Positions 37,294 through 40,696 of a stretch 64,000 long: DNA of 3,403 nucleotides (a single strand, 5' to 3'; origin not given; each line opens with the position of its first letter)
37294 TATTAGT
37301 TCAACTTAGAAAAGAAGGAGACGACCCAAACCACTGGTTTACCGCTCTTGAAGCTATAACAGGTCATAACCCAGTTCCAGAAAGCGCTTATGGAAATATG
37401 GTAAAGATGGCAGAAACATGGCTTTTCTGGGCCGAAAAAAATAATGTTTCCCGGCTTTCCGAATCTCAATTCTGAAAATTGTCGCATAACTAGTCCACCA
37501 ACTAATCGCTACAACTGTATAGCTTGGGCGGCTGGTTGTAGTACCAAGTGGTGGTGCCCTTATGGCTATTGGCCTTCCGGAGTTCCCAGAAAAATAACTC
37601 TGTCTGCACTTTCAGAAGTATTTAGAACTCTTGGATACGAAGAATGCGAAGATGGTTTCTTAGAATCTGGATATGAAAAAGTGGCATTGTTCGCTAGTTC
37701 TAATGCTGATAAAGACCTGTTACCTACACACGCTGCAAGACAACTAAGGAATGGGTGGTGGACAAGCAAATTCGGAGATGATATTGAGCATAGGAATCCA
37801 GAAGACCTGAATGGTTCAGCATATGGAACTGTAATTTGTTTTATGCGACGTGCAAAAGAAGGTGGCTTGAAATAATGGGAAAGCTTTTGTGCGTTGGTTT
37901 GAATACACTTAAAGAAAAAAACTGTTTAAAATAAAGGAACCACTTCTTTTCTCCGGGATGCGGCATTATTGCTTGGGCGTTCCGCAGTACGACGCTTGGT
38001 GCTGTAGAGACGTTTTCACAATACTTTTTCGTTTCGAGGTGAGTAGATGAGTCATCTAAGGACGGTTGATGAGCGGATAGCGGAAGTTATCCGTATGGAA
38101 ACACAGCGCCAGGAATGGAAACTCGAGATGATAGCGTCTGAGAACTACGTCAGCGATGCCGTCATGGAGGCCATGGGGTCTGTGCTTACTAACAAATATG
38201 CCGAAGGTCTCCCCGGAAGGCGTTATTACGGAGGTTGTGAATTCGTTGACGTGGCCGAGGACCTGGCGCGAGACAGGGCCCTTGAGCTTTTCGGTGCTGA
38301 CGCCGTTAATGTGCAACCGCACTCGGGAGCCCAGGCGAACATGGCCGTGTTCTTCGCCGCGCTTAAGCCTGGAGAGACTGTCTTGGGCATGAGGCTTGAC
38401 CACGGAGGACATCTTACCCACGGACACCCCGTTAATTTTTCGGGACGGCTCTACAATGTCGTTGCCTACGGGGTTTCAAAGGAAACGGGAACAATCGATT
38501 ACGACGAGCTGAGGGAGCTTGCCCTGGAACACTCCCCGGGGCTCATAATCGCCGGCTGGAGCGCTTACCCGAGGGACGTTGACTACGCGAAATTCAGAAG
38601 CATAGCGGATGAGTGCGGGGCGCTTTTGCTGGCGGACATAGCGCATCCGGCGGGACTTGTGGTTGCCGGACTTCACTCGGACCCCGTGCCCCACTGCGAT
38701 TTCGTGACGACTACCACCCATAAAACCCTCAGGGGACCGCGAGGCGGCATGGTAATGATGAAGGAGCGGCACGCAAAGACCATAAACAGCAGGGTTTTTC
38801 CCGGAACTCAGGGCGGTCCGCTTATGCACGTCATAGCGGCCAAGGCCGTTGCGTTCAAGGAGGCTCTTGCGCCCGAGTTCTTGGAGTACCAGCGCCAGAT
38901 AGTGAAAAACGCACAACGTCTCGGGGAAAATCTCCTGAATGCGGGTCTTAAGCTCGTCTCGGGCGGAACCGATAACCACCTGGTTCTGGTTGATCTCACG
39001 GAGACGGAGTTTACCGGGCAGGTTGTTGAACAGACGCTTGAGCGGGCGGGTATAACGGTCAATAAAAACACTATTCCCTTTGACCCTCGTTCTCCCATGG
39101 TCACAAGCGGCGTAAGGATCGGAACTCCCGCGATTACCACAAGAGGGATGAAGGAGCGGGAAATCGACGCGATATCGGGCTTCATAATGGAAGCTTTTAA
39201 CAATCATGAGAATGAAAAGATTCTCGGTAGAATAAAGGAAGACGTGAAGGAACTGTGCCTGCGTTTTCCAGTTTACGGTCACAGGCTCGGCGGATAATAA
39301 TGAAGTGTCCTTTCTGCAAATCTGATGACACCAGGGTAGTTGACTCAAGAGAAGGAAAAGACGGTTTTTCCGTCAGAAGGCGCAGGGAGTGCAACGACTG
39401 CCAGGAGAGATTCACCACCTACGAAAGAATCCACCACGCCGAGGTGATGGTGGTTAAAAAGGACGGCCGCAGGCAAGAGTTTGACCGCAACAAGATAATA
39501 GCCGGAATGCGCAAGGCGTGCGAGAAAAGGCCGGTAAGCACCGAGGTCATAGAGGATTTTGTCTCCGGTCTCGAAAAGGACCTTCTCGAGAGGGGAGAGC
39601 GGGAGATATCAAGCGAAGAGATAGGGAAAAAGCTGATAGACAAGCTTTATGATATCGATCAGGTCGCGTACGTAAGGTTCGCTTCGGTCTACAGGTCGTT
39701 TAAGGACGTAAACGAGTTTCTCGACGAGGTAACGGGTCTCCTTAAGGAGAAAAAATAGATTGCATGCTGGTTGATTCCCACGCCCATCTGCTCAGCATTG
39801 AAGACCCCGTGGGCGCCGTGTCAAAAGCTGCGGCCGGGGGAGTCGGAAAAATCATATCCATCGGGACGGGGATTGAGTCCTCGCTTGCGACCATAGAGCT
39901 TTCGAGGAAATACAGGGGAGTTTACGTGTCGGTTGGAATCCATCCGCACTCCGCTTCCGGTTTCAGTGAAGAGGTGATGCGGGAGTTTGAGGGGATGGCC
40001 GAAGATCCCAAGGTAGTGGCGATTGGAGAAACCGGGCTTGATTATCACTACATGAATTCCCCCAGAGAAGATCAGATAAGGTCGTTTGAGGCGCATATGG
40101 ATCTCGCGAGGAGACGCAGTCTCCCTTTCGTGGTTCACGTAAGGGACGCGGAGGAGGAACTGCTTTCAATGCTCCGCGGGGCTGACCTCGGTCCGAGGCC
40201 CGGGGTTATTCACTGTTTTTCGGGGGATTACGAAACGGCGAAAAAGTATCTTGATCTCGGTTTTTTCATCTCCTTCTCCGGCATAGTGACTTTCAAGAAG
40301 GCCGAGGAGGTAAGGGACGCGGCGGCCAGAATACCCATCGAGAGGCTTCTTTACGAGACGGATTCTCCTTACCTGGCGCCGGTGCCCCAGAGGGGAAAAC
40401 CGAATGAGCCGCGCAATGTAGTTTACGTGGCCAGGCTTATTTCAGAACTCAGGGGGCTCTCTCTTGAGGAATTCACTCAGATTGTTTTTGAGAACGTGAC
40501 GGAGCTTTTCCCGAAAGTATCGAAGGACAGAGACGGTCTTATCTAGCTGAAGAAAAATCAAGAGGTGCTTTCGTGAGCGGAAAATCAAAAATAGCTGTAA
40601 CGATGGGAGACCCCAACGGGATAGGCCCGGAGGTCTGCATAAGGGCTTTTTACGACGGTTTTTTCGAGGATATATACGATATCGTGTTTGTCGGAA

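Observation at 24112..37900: Accessory island between uvrA and glyA: an IS graveyard followed by the candidate defence operon and an AT-rich tail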

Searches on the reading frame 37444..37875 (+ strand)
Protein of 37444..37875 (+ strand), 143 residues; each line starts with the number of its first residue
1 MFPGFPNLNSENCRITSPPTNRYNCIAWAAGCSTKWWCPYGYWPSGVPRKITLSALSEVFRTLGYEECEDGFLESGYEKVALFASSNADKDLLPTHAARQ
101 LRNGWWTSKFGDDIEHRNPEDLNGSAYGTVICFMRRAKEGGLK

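Call 3: search_protein_families(library=pfam, proteins=[window:37444-37875:+], max_evalue=0.01)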
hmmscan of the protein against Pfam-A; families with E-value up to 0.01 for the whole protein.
window:37444-37875:+ (143 aa): 1 family
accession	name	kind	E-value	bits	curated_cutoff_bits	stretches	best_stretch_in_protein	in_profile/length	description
PF24738.1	DUF7689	-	7.7e-36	123.8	22.6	1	14-135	1-118/118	Domain of unknown function (DUF7689)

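Call 5: search_protein_families(library=padloc, proteins=[window:37444-37875:+], max_evalue=0.01)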
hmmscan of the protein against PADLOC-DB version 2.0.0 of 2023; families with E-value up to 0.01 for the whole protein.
window:37444-37875:+ (143 aa): 0 families

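Call 6: search_protein_families(library=ncbifam, proteins=[window:37444-37875:+], max_evalue=0.01)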
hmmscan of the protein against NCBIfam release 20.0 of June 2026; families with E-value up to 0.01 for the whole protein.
window:37444-37875:+ (143 aa): 0 families

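Call 68: find_homologous_proteins(query=window:37444-37875:+, max_evalue=0.00001)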
Query window:37444-37875:+ (143 aa): 767 proteins with E <= 0.00001 among 768 candidates; the best 120 are listed.
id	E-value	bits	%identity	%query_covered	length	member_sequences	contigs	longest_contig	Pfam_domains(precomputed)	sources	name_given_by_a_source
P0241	3.8e-68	246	75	97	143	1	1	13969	PF24738.2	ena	-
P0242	4.6e-53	197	64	93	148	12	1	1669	PF24738.2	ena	-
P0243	5.9e-51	190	62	97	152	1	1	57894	PF24738.2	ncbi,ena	-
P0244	9.0e-51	190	63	95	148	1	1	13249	PF24738.2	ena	-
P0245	1.0e-50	190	66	92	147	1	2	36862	PF24738.2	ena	-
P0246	1.1e-49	186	62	94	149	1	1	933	PF24738.2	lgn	-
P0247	1.3e-49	186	64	93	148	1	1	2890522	PF24738.2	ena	-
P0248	2.9e-49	185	62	94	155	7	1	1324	PF24738.2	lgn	-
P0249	6.4e-49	184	63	92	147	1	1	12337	PF24738.2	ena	-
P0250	9.5e-49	183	63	92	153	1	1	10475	PF24738.2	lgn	-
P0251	9.8e-49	183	62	94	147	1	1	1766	PF24738.2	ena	-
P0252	2.5e-48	182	62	94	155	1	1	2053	PF24738.2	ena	-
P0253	3.9e-48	181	63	93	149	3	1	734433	PF24738.2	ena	-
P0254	6.6e-47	177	61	93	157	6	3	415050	PF24738.2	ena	-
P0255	6.9e-47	177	61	93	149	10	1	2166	PF24738.2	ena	-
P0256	1.4e-46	176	57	97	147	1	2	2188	PF24738.2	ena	-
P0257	6.0e-46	174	59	95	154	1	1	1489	PF24738.2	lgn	-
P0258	1.2e-45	173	77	69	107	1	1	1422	PF24738.2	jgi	jgi:hypothetical protein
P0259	8.6e-45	170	58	93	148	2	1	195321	PF24738.2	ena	-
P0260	1.0e-44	170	58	94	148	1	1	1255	PF24738.2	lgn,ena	-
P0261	1.3e-44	170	60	94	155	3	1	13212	PF24738.2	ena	-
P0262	1.7e-44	169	57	92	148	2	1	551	PF24738.2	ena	-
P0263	2.2e-44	169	57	96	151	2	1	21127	PF24738.2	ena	-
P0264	6.7e-44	167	58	94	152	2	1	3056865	PF24738.2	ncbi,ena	-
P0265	2.0e-43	166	57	94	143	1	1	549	PF24738.2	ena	-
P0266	2.6e-43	166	62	93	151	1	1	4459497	PF24738.2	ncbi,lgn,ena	-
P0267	5.8e-43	164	56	92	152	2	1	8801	PF24738.2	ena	-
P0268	3.7e-42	162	56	92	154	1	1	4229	PF24738.2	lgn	-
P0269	2.3e-41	159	55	94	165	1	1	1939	PF24738.2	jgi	jgi:hypothetical protein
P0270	3.2e-41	159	54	92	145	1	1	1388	PF24738.2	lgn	-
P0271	9.3e-41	157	54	94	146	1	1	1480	PF24738.2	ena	-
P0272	1.5e-40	157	56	92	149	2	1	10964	PF24738.2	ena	-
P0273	2.5e-40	156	54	95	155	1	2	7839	PF24738.2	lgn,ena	-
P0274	3.5e-40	155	56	92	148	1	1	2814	PF24738.2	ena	-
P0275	3.6e-40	155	55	95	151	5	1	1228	PF24738.2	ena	-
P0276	3.7e-40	155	55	92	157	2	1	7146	PF24738.2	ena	-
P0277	1.1e-39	154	53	94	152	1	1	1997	PF24738.2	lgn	-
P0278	1.8e-39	153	52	94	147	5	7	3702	PF24738.2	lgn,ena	-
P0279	2.0e-39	153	56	94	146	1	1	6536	PF24738.2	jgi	jgi:hypothetical protein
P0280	4.9e-39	152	55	92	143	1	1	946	PF24738.2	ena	-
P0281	7.7e-39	151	53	99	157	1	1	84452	PF24738.2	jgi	jgi:hypothetical protein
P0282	9.9e-39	151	54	93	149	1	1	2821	PF24738.2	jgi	jgi:hypothetical protein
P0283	1.0e-38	151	52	92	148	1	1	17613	PF24738.2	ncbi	-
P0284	1.9e-38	150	53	96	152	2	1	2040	PF24738.2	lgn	-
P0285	2.0e-38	150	53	96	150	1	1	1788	PF24738.2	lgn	-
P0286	4.1e-38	149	52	97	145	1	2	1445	PF24738.2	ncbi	-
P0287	5.0e-38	148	52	94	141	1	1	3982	PF24738.2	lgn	-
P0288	7.1e-38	148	53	97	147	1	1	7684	PF24738.2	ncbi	-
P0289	7.6e-38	148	50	94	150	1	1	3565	PF24738.2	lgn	-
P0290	1.5e-37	147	53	93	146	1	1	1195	PF24738.2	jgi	jgi:hypothetical protein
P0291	3.8e-37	146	54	94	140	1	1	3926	PF24738.2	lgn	-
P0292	5.2e-37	145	54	92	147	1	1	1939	PF24738.2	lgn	-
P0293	8.1e-37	144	52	95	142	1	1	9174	PF24738.2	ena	-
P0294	1.0e-36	144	49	94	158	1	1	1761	PF24738.2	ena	-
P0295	3.1e-36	143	51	94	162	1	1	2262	PF24738.2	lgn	-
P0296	3.3e-36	142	53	97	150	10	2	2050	PF24738.2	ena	-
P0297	3.3e-36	142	54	90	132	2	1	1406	PF24738.2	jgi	-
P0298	5.2e-36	142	51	94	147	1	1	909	PF24738.2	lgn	-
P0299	5.7e-36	142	49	94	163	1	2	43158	PF24738.2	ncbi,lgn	-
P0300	5.8e-36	142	50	94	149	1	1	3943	PF24738.2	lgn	-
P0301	6.1e-36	142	52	92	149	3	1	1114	PF24738.2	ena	-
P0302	6.9e-36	141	50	94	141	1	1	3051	PF24738.2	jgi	-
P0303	7.3e-36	141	53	94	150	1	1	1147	PF24738.2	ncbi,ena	-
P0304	1.3e-35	141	51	94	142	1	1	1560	PF24738.2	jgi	jgi:hypothetical protein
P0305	1.5e-35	140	53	94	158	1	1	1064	PF24738.2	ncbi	-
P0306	1.6e-35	140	51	94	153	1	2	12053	PF24738.2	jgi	jgi:hypothetical protein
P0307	1.8e-35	140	51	97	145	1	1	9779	PF24738.2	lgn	-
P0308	2.0e-35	140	48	94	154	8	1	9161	PF24738.2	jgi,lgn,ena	-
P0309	2.2e-35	140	54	92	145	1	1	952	PF24738.2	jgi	jgi:hypothetical protein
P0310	2.4e-35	140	51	94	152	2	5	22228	PF24738.2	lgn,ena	-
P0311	2.7e-35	139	49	95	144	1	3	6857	PF24738.2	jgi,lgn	jgi:hypothetical protein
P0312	2.9e-35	139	51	96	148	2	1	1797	PF24738.2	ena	-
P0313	3.9e-35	139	54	96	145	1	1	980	PF24738.2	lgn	-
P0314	4.5e-35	139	53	92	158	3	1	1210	PF24738.2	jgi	jgi:hypothetical protein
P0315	4.9e-35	139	49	94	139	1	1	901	PF24738.2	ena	-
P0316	5.4e-35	138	52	94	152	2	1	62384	PF24738.2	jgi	jgi:hypothetical protein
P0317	5.4e-35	138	53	92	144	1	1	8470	PF24738.2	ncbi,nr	ncbi:MAG: hypothetical protein HY787_25510 [Deltaproteobacteria bacterium]|nr:hypothetical protein [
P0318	7.0e-35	138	50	91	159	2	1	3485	PF24738.2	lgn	-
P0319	1.0e-34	138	51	93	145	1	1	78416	PF24738.2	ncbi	-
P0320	1.1e-34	138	53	94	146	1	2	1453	PF24738.2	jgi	jgi:hypothetical protein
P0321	1.1e-34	137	51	95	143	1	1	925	PF24738.2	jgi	jgi:hypothetical protein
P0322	1.2e-34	137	52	93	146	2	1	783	PF24738.2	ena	-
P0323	1.3e-34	137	53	93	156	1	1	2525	PF24738.2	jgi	jgi:hypothetical protein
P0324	1.3e-34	137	53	94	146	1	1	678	PF24738.2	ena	-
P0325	1.3e-34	137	51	94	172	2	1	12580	PF24738.2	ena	-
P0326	1.3e-34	137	51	94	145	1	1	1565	PF24738.2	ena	-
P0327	1.5e-34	137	51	92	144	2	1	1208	PF24738.2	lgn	-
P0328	1.7e-34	137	53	94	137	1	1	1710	PF24738.2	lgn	-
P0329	1.9e-34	137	49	94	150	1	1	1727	PF24738.2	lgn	-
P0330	1.9e-34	137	51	92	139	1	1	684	PF24738.2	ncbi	-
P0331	2.1e-34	137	52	94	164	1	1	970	PF24738.2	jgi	jgi:hypothetical protein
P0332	2.1e-34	137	51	97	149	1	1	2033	PF24738.2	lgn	-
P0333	2.1e-34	137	48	95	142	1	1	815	PF24738.2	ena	-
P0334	2.7e-34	136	49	93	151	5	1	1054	PF24738.2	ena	-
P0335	2.9e-34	136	51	92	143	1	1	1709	PF24738.2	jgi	jgi:hypothetical protein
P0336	3.0e-34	136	53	92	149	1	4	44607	PF24738.2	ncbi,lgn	-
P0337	3.4e-34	136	52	94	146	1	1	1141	PF24738.2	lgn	-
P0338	3.8e-34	136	54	92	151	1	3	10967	PF24738.2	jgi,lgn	jgi:hypothetical protein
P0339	4.1e-34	136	49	97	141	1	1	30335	PF24738.2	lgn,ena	-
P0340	4.4e-34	136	53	92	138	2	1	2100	PF24738.2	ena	-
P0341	4.6e-34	135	53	92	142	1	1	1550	PF24738.2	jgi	jgi:hypothetical protein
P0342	4.8e-34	135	53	92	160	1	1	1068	PF24738.2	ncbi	-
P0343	4.8e-34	135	52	97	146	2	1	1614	PF24738.2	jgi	jgi:hypothetical protein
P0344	5.1e-34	135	50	94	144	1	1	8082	PF24738.2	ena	-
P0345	5.7e-34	135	48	94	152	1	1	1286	PF24738.2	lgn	-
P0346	7.0e-34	135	48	97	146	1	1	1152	PF24738.2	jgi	-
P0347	8.6e-34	135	52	96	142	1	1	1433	PF24738.2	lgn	-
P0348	8.6e-34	135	52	92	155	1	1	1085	PF24738.2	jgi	jgi:hypothetical protein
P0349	8.8e-34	135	50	94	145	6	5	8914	PF24738.2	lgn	-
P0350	9.1e-34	135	52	92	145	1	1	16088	PF24738.2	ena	-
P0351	9.9e-34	134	50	92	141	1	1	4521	PF24738.2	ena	-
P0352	1.0e-33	134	52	92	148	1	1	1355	PF24738.2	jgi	jgi:hypothetical protein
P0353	1.1e-33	134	49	97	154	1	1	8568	PF24738.2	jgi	jgi:hypothetical protein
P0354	1.1e-33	134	51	92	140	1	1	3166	PF24738.2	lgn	-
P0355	1.2e-33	134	50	94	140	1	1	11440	PF24738.2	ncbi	-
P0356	1.2e-33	134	52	92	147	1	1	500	PF24738.2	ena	-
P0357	1.2e-33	134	51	95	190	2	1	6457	PF24738.2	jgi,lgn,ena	-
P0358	1.2e-33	134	53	92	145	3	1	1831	PF24738.2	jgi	jgi:hypothetical protein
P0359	1.3e-33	134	50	93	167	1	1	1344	PF24738.2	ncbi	-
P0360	1.3e-33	134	53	92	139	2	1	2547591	PF24738.2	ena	-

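Call 69: find_encoding_contigs(protein=P0241, flank=6000, max_places=3)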
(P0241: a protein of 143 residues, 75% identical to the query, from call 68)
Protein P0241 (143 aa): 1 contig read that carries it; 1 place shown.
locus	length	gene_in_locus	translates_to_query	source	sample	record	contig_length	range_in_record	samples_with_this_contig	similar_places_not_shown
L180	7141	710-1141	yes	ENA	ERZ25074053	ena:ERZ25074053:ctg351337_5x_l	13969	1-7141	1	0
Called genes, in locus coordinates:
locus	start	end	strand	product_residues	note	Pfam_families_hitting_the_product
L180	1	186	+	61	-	?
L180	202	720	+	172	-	-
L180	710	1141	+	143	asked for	PF24738:DUF7689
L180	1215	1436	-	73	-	-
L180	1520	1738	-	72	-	-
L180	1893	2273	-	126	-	-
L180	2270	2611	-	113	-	PF05521:Phage_HCP (weak)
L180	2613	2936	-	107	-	-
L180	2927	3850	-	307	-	PF04586:Peptidase_S78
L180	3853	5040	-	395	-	-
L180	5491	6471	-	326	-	-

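Call 74: search_protein_families(library=phrogs, proteins=[window:37444-37875:+], max_evalue=0.01)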
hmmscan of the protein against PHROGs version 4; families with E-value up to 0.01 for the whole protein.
window:37444-37875:+ (143 aa): 0 families

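Call 82: predict_structure(alignment_id=A3)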
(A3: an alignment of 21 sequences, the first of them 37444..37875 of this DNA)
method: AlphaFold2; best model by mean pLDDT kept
length: 143 residues; sequences in the alignment: 21
mean_pLDDT: 92.5   pTM: 0.87
mean pLDDT of the five models: 92.5, 92.5, 92.0, 91.6, 89.0
residues with pLDDT >= 90: 118; 70-90: 21; 50-70: 2; < 50: 2
segments of 3 or more residues with pLDDT < 50: none
pLDDT, mean of each block of 10 residues (from residue 1): 88 93 92 90 94 95 97 97 92 95 94 94 95 94 47
secondary structure, 60 per line:
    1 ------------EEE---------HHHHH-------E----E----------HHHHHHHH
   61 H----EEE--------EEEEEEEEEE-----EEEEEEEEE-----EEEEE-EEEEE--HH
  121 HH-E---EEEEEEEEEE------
elements in order: E13-15 H25-29 H53-61 E66-68 E77-86 E92-100 E106-110 E112-116 H119-122 E128-137

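Call 85: fold_search(model_id=the predicted structure, library=pdb)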
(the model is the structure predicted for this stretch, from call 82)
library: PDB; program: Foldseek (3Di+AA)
matches with E <= 10: 727; with E <= 0.001: 0
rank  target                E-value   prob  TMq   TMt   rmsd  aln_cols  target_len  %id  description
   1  3pvq_A                1.6e-02  0.75  0.29  0.17   8.6       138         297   17  Crystal structure of a putative dipeptidyl-peptidase VI (BT_1314) from BACTEROIDES THETAIOTAOMICRON VPI-5482 at 2.10 A (released 2011-02-02)
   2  4r0k_A                2.1e-02  0.84  0.29  0.15   8.4       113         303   16  Crystal structure of a putative dipeptidyl-peptidase VI (BT_1314) from Bacteroides thetaiotaomicron VPI-5482 at 1.75 A (released 2014-08-20)
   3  3npf_A                3.0e-02  0.54  0.27  0.15   9.1       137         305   14  Crystal structure of a putative dipeptidyl-peptidase VI (BACOVA_00612) from Bacteroides ovatus at 1.72 A resolution (released 2010-07-28)
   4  4r0k_B                3.4e-02  0.75  0.28  0.15   8.5       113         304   17  Crystal structure of a putative dipeptidyl-peptidase VI (BT_1314) from Bacteroides thetaiotaomicron VPI-5482 at 1.75 A (released 2014-08-20)
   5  3npf_B                3.6e-02  0.80  0.30  0.16   7.7       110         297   14  Crystal structure of a putative dipeptidyl-peptidase VI (BACOVA_00612) from Bacteroides ovatus at 1.72 A resolution (released 2010-07-28)
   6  8zdj_A                7.0e-02  0.11  0.13  0.05  12.7        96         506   14  Cryo-EM structure of Mycobacteriophage Douge genome-packed connector (gp5, gp9, gp10, gp12 and gp13) (released 2025-06-25)
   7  6xy2_A                1.7e-01  0.14  0.19  0.22  11.0        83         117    8  Crystal structure of CTLA-4 complexed with the Fab of HL32 antibody (released 2020-12-09)
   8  6bim                  2.6e-01  0.38  0.34  0.20   6.9       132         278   18  Structure of NlpC1 from Trichomonas vaginalis (released 2018-11-07)
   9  9ow2_A                3.1e-01  0.23  0.23  0.14   4.4        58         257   17  Crystal Structure of the Surface Protein (CD630_07380) from Clostridium difficile Strain 630 (released 2025-06-18)
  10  1i8l_C                3.3e-01  0.08  0.16  0.18  12.0        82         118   10  HUMAN B7-1/CTLA-4 CO-STIMULATORY COMPLEX (released 2001-04-04)
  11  5e5m_A                3.5e-01  0.09  0.17  0.20  10.4        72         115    7  Crystal structure of mouse CTLA-4 in complex with nanobody (released 2016-10-12)
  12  7dv4_C                3.7e-01  0.11  0.19  0.22   8.2        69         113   14  Crystal structure of anti-CTLA-4 VH domain in complex with human CTLA-4 (released 2022-01-12)
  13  9hb2                  4.1e-01  0.08  0.19  0.11  11.5       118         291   11  Structure of the truncated version of IdeC protease C94S from Streptococcus canis (released 2025-10-01)
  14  9ow2_B                4.7e-01  0.16  0.23  0.15   4.1        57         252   18  Crystal Structure of the Surface Protein (CD630_07380) from Clostridium difficile Strain 630 (released 2025-06-18)
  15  8a47_C                4.9e-01  0.09  0.22  0.13   9.8       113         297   10  IdeS in complex with IgG1 Fc (released 2022-11-30)
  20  3h41                  6.3e-01  0.20  0.25  0.14   5.4        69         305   14  CRYSTAL STRUCTURE OF A NLPC/P60 FAMILY PROTEIN (BCE_2878) FROM BACILLUS CEREUS ATCC 10987 AT 1.79 A RESOLUTION (released 2009-05-05)
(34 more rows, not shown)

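Call 97: find_related_loci(query=A3, collection=viral_contigs, flank=5000)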
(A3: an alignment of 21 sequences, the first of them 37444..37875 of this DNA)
Query A3 (143 aa) in viral_contigs; peptide patterns used: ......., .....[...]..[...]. (x = any residue, [..] = any of these).
32 stretches matched a pattern; 6 encode a relative of the query (tblastn E <= 1e-3); 6 distinct loci.
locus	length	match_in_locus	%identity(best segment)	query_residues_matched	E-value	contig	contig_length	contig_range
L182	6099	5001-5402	51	6-134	3e-40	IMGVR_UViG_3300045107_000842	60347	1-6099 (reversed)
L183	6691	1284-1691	47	5-141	3e-37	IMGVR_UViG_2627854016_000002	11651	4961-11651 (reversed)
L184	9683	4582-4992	44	1-138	3e-31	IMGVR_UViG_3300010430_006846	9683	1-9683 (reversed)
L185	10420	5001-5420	41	1-140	3e-28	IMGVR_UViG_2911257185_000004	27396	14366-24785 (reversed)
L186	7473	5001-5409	38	5-136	2e-16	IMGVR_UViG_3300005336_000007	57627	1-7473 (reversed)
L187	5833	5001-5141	53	4-49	4e-12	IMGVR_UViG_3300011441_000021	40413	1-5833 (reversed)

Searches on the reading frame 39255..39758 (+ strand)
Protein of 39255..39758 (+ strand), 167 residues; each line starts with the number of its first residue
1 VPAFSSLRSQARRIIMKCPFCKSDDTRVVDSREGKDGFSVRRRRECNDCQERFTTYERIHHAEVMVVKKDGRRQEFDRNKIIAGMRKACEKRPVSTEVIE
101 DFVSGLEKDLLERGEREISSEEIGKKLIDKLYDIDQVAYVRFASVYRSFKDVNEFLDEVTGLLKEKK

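Call 15: search_protein_families(library=ncbifam, proteins=[window:39255-39758:+], max_evalue=0.00001)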
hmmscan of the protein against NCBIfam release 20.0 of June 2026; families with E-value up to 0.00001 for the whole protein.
window:39255-39758:+ (167 aa): 1 family
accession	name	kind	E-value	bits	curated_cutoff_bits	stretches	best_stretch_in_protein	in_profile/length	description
TIGR00244.1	TIGR00244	equivalog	1e-58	197.6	124.65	1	16-160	1-145/147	transcriptional regulator NrdR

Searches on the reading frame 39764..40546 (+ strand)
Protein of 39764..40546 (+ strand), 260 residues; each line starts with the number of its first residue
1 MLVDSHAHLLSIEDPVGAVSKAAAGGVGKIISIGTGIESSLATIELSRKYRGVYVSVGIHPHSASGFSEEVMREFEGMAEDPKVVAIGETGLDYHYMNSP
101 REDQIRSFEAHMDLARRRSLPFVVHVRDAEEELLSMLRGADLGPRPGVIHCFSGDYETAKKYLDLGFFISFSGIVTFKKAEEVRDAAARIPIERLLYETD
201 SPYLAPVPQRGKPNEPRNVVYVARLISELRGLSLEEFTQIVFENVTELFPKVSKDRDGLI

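Call 15: search_protein_families(library=ncbifam, proteins=[window:39764-40546:+], max_evalue=0.00001)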
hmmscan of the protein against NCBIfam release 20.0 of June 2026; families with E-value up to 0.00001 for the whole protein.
window:39764-40546:+ (260 aa): 5 families
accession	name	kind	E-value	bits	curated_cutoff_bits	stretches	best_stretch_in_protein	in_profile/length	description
TIGR00010.1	TIGR00010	subfamily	2.3e-79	266.4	206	1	2-249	1-251/253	YchF/TatD family DNA exonuclease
NF008075.0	PRK10812.1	equivalog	1.1e-63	215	438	1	1-249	2-254/265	metal-dependent hydrolase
NF007745.0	PRK10425.1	equivalog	6.4e-43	146.9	395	1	18-250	20-257/260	3'-5' ssDNA/RNA exonuclease TatD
NF008522.0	PRK11449.1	equivalog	4.9e-39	134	481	1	13-249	19-256/259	metal-dependent hydrolase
NF041926.1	QatD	equivalog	3.6e-24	85.2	230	1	4-248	1-239/239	Qat anti-phage system TatD family nuclease QatD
